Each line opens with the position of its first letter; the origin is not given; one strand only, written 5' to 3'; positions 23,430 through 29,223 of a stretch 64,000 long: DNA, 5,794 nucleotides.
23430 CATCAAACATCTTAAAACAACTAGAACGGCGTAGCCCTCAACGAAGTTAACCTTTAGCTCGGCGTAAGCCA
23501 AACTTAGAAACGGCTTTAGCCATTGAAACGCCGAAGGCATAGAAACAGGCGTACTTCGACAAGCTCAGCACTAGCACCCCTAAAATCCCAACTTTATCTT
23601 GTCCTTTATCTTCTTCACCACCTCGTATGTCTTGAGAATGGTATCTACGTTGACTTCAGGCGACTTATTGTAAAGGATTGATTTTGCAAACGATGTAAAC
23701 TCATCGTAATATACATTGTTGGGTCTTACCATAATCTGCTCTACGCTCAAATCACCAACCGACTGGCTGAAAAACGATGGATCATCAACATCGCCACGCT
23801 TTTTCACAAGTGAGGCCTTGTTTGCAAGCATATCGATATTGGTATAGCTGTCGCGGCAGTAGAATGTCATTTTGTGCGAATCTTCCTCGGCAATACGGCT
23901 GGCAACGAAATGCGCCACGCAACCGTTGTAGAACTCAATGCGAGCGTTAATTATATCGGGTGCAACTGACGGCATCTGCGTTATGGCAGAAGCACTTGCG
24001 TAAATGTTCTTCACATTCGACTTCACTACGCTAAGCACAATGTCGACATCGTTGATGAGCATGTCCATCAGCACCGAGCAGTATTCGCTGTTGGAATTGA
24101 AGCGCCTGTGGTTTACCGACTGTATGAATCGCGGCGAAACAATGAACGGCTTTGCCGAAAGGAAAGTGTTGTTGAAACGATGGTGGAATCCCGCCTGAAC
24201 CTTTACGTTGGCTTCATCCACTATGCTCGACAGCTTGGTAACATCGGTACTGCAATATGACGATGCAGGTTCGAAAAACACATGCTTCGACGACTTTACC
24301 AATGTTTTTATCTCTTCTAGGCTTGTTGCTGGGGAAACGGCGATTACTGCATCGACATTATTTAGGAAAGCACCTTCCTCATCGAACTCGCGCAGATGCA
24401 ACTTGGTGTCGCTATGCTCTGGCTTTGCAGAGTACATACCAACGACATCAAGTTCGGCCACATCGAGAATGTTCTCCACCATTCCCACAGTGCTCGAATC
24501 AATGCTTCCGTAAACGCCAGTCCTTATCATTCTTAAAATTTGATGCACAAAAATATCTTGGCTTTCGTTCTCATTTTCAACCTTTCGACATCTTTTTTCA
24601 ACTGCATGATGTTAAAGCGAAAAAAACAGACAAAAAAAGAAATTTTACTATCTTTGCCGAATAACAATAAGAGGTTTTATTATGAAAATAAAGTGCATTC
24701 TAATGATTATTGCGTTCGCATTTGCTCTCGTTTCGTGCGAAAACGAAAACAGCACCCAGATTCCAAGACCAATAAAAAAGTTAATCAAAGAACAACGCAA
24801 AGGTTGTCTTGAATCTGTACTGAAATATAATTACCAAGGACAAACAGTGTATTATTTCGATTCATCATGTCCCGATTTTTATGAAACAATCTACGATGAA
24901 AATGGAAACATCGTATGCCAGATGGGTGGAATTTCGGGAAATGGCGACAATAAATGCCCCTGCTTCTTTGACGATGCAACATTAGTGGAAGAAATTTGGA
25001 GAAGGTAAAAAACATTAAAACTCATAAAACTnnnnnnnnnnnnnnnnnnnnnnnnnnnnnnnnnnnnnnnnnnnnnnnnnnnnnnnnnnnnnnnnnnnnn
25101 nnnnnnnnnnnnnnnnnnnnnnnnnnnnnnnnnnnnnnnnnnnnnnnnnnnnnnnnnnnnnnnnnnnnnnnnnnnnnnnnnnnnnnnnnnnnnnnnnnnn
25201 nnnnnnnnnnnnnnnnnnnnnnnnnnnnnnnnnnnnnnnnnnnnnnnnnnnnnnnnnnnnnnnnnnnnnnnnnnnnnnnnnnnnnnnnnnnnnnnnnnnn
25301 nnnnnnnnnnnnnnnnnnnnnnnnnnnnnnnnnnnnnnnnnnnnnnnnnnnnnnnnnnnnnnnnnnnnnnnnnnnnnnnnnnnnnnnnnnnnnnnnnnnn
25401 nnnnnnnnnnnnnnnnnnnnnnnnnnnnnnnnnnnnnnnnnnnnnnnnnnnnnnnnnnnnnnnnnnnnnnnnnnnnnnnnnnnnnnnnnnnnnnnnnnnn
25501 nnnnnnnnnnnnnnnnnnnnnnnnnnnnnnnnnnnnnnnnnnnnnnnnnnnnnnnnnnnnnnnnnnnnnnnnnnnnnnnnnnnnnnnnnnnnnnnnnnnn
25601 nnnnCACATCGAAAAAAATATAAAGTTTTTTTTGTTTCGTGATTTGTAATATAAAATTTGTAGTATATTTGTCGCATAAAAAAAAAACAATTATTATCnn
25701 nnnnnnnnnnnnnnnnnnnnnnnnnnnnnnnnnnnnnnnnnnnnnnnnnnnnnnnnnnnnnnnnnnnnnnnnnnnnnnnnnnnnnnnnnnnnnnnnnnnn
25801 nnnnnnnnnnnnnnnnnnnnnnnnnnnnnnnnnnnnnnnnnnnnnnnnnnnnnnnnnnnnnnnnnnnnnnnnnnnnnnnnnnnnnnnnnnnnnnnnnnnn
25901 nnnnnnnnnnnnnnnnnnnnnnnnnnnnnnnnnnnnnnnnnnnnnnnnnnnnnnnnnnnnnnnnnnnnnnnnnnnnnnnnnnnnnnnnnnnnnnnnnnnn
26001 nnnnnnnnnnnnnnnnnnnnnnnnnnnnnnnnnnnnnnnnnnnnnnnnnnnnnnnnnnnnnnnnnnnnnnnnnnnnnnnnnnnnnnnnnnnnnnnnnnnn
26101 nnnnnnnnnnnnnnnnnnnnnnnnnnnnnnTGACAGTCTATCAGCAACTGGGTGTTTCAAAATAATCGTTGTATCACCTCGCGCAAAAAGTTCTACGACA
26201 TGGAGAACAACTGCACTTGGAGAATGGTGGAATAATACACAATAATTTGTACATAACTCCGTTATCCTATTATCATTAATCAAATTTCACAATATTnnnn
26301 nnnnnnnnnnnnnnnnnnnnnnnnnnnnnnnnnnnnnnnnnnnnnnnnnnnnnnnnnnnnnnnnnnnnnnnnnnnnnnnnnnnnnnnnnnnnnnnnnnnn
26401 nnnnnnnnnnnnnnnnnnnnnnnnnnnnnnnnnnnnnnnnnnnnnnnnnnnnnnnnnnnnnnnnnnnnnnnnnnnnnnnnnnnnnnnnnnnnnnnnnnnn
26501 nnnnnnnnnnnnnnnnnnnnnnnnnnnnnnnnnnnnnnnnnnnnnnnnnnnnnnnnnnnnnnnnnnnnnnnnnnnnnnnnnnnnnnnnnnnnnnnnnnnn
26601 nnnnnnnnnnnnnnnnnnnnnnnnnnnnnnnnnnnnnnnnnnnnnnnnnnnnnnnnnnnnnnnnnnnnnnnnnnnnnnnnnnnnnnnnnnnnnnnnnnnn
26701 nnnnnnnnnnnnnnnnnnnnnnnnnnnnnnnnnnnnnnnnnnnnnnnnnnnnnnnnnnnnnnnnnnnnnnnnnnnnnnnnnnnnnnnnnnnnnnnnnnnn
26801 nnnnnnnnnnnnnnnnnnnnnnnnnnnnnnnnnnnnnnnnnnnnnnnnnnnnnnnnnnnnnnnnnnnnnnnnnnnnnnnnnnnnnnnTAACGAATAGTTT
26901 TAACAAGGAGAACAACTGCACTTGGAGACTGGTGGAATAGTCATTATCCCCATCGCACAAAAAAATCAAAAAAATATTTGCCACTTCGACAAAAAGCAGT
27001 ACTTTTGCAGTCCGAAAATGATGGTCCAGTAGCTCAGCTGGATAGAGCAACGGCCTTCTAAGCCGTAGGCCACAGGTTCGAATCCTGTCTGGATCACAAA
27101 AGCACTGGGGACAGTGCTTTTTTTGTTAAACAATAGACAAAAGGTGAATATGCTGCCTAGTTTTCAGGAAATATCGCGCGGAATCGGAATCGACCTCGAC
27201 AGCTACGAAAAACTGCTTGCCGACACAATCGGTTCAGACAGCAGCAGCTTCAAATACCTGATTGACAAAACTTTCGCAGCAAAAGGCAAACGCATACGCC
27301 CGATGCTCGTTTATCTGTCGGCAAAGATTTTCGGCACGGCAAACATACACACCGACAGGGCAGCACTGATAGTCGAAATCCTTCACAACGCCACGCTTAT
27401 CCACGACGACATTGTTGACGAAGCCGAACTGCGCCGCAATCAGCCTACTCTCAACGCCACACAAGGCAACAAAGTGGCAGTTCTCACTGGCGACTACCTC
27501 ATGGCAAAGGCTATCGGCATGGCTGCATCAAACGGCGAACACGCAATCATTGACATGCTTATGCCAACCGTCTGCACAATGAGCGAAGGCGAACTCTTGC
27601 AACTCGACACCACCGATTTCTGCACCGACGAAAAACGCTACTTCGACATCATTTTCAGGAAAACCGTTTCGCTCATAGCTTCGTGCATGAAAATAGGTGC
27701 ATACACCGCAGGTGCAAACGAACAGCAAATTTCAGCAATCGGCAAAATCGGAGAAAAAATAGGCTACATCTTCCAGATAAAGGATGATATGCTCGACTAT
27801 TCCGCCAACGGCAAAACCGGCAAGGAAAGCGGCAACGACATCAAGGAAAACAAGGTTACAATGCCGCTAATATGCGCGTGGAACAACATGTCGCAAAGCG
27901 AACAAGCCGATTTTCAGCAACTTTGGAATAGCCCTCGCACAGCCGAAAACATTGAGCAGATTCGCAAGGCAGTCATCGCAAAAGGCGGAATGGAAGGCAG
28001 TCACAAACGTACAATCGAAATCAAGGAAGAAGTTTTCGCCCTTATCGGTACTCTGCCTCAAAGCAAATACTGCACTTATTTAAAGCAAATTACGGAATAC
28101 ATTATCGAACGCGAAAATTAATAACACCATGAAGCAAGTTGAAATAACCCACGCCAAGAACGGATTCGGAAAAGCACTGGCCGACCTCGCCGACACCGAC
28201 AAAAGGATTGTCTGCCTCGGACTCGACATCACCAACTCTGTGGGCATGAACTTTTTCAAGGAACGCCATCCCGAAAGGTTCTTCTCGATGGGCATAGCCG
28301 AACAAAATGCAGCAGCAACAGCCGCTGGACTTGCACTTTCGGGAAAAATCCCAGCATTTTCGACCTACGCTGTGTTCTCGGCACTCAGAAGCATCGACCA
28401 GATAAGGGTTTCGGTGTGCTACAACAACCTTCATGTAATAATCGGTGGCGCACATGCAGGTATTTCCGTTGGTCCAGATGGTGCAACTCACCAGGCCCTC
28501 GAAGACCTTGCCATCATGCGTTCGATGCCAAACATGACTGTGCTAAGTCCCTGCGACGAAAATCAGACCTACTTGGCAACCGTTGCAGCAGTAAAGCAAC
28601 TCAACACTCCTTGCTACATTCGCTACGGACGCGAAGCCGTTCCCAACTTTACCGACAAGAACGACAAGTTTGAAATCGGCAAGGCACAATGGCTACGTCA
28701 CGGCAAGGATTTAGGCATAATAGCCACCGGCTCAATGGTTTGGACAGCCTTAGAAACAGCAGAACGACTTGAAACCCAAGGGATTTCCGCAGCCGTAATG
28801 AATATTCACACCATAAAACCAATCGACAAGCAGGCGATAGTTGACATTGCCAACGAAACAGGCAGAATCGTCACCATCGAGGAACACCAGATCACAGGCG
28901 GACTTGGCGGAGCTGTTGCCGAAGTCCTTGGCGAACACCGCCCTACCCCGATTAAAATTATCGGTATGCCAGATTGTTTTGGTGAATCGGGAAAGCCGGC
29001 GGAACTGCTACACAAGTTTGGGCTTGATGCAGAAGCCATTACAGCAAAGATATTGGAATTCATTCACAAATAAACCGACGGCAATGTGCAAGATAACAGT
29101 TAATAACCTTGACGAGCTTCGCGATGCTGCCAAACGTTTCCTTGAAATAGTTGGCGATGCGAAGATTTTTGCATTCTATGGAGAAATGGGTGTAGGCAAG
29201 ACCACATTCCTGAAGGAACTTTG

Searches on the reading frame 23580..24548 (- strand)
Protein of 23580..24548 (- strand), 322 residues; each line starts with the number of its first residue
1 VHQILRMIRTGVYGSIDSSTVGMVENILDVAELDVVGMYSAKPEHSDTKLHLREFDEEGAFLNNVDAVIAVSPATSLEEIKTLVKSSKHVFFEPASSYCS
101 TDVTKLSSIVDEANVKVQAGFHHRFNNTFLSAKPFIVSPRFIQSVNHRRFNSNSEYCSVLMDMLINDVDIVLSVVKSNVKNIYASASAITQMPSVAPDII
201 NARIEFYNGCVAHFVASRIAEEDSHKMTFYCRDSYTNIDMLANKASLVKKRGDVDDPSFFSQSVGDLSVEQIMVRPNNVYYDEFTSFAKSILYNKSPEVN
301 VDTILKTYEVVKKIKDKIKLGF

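Call 26: search_protein_families(library=pfam, proteins=[window:23580-24548:-], max_evalue=0.0001)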
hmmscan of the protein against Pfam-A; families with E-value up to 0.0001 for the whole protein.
window:23580-24548:- (322 aa): 1 family
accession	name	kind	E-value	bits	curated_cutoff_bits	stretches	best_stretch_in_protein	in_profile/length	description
PF22725.1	GFO_IDH_MocA_C3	-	9.7e-07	29.3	27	1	149-231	36-118/124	GFO/IDH/MocA C-terminal domain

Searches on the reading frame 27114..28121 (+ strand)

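Call 26: search_protein_families(library=pfam, proteins=[window:27114-28121:+], max_evalue=0.0001)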
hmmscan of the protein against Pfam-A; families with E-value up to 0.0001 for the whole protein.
window:27114-28121:+ (335 aa): 1 family
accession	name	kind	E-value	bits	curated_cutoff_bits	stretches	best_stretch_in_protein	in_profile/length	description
PF00348.22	polyprenyl_synt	-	1.5e-63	214.8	27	1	47-285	5-246/251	Polyprenyl synthetase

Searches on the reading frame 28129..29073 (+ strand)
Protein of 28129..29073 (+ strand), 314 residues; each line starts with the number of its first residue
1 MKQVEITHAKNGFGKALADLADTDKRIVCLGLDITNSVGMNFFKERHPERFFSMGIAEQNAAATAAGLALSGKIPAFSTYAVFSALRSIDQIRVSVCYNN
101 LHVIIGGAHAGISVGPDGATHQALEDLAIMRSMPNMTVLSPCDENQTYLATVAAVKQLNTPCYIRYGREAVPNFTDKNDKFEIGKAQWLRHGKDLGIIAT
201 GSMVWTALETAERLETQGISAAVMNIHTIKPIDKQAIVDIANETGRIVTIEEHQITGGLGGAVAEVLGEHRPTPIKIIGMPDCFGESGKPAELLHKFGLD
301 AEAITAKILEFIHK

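Call 26: search_protein_families(library=pfam, proteins=[window:28129-29073:+], max_evalue=0.0001)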
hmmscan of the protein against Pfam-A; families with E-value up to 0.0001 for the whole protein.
window:28129-29073:+ (314 aa): 3 families
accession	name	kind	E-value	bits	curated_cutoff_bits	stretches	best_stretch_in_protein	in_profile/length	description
PF02779.29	Transket_pyr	-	2.3e-40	138.5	27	1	11-172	7-173/174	Transketolase, pyrimidine binding domain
PF02780.25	Transketolase_C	-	1.3e-34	119.3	25.9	1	184-304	1-124/124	Transketolase, C-terminal domain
PF22613.1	Transketolase_C_1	-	2.5e-07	31.3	27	1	192-300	11-113/113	Transketolase-like TK C-terminal domain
